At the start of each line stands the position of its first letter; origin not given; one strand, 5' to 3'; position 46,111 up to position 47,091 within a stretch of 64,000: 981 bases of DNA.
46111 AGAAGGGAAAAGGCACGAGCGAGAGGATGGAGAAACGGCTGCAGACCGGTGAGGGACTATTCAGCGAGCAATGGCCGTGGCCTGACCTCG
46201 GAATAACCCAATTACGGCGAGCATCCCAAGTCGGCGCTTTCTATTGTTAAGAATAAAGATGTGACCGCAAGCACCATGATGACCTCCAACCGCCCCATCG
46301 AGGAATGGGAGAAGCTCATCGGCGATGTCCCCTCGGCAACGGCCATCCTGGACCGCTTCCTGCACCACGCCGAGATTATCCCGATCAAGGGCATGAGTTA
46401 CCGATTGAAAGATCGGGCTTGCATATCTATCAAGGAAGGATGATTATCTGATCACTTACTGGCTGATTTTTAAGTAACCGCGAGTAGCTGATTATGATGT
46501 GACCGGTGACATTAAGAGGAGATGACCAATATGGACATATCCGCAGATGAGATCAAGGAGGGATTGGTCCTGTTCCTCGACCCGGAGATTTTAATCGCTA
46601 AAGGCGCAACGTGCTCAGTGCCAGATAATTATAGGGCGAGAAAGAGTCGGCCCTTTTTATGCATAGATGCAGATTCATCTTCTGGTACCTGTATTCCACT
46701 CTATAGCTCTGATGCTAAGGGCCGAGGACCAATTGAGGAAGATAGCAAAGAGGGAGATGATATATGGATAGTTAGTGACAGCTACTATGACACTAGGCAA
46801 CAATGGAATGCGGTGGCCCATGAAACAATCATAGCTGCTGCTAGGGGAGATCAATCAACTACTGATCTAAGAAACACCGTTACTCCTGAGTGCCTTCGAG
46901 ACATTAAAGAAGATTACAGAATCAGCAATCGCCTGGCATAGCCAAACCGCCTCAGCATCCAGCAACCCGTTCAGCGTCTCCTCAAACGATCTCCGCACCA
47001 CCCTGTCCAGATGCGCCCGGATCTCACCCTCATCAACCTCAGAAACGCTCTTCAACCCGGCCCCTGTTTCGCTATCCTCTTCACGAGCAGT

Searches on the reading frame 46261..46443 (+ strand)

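Call 19: search_protein_families(library=pfam, proteins=[window:46261-46443:+], max_evalue=0.01)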
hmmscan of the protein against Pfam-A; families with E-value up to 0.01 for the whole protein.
window:46261-46443:+ (60 aa): 1 family
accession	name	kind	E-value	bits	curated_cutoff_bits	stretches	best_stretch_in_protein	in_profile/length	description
PF01695.23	IstB_IS21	-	1e-16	61.6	24.1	1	2-52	185-235/238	IstB-like ATP binding protein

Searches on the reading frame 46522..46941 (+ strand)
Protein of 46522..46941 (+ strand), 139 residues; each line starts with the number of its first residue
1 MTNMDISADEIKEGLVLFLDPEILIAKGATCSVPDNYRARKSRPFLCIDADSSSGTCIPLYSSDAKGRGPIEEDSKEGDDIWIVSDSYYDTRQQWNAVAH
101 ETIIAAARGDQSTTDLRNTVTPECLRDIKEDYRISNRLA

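Call 3: search_protein_families(library=pfam, proteins=[window:46522-46941:+], max_evalue=0.01)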
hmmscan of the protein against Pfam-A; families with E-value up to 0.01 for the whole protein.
window:46522-46941:+ (139 aa): 0 families

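Call 4: search_protein_families(library=padloc, proteins=[window:46522-46941:+], max_evalue=0.01)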
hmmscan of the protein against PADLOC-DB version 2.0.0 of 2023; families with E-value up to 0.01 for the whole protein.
window:46522-46941:+ (139 aa): 0 families

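Call 5: search_protein_families(library=ncbifam, proteins=[window:46522-46941:+], max_evalue=1)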
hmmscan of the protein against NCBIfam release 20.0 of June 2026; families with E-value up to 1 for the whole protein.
window:46522-46941:+ (139 aa): 0 families

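Call 6: search_protein_families(library=pfam, proteins=[window:46522-46941:+], max_evalue=10)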
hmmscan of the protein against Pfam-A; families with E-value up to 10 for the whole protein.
window:46522-46941:+ (139 aa): 0 families
